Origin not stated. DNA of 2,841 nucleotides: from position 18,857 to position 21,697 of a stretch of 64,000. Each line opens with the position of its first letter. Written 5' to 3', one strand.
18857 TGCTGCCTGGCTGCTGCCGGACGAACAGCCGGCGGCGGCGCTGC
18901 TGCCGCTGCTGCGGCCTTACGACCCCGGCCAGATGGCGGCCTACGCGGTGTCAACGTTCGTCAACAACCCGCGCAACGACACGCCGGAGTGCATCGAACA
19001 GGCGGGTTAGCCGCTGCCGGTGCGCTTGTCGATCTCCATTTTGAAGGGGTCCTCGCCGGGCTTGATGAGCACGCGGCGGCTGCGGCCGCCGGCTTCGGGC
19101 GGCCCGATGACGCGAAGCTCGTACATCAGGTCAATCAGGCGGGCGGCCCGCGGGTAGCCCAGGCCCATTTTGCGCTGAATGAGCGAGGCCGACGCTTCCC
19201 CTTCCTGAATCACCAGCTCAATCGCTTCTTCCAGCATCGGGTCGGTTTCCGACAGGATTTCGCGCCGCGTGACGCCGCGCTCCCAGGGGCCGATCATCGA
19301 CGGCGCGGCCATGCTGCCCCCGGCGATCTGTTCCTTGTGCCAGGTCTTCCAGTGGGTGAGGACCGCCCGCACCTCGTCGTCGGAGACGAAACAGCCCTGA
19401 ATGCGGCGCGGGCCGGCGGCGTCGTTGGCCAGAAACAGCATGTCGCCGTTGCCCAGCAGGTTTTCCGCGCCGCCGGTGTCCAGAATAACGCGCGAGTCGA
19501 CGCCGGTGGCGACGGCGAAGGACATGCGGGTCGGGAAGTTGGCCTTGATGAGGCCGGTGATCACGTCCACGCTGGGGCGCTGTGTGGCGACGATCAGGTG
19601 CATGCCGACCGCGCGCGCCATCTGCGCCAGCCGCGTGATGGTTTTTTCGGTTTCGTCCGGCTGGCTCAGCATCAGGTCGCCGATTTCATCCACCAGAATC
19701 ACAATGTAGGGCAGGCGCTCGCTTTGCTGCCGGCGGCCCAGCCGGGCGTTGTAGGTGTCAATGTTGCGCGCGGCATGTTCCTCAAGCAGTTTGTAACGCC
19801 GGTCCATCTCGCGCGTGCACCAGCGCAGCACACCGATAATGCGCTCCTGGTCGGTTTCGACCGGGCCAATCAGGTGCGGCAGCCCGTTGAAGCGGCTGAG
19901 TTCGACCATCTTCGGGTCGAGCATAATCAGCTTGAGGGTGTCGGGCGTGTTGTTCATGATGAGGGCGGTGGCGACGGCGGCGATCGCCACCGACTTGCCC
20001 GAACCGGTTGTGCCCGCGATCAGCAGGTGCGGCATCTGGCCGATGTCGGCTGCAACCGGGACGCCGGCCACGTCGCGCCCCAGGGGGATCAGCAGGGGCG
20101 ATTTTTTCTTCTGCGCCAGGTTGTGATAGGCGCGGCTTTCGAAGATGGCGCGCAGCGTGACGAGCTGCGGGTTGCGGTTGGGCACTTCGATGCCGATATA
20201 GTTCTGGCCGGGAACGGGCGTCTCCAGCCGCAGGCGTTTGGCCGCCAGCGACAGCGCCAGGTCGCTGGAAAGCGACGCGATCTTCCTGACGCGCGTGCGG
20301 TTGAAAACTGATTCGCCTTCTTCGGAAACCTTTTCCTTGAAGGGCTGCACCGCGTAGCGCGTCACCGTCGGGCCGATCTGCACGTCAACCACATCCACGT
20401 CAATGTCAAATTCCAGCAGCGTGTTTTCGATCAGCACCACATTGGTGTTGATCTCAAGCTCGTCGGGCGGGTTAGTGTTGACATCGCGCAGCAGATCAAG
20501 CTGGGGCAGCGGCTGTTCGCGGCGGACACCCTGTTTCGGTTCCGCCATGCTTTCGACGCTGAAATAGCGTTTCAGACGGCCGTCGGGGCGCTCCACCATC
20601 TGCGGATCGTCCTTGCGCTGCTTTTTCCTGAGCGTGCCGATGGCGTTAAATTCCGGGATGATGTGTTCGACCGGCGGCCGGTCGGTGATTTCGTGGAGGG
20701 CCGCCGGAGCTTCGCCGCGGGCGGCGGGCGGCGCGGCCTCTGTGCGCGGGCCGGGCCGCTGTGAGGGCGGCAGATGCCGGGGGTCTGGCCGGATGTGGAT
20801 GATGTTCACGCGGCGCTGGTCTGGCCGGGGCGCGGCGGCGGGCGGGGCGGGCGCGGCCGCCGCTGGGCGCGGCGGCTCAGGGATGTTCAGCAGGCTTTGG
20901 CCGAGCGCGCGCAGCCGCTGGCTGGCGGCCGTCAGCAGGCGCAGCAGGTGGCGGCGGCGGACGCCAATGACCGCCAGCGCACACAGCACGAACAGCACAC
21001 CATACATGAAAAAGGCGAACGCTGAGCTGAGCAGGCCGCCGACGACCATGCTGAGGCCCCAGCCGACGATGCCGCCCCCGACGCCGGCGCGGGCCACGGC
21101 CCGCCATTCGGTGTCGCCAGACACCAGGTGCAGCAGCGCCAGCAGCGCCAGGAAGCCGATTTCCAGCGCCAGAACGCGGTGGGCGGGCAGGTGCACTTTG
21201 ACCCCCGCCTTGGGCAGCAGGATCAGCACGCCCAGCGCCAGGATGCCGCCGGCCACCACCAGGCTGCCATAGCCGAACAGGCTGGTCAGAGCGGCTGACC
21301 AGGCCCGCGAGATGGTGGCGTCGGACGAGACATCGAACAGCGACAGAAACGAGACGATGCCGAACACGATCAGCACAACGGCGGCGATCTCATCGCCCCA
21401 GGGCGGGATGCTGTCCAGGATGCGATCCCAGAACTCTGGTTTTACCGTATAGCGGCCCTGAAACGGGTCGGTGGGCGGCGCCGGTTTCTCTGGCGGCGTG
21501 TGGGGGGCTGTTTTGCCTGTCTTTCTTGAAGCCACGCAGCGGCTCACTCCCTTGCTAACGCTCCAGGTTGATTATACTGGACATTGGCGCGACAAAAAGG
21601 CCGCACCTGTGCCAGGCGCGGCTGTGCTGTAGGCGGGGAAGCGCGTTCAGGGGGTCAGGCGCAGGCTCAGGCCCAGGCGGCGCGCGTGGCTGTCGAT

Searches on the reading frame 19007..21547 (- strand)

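Call 10: search_protein_families(library=pfam, proteins=[window:19007-21547:-], max_evalue=0.001)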
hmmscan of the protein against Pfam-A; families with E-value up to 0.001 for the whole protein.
window:19007-21547:- (846 aa): 4 families
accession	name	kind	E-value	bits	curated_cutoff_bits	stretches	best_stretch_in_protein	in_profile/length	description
PF01580.24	FtsK_SpoIIIE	-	8.4e-55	186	24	1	476-660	9-221/221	FtsK/SpoIIIE family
PF17854.6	FtsK_alpha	-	3.3e-24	85.4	22.9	1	347-457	1-101/101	FtsK alpha domain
PF09397.16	FtsK_gamma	-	1e-19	70.4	30.6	1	767-828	2-62/63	Ftsk gamma domain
PF01935.23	DUF87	-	0.00029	21.4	23.2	1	494-545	10-60/220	Helicase HerA, central domain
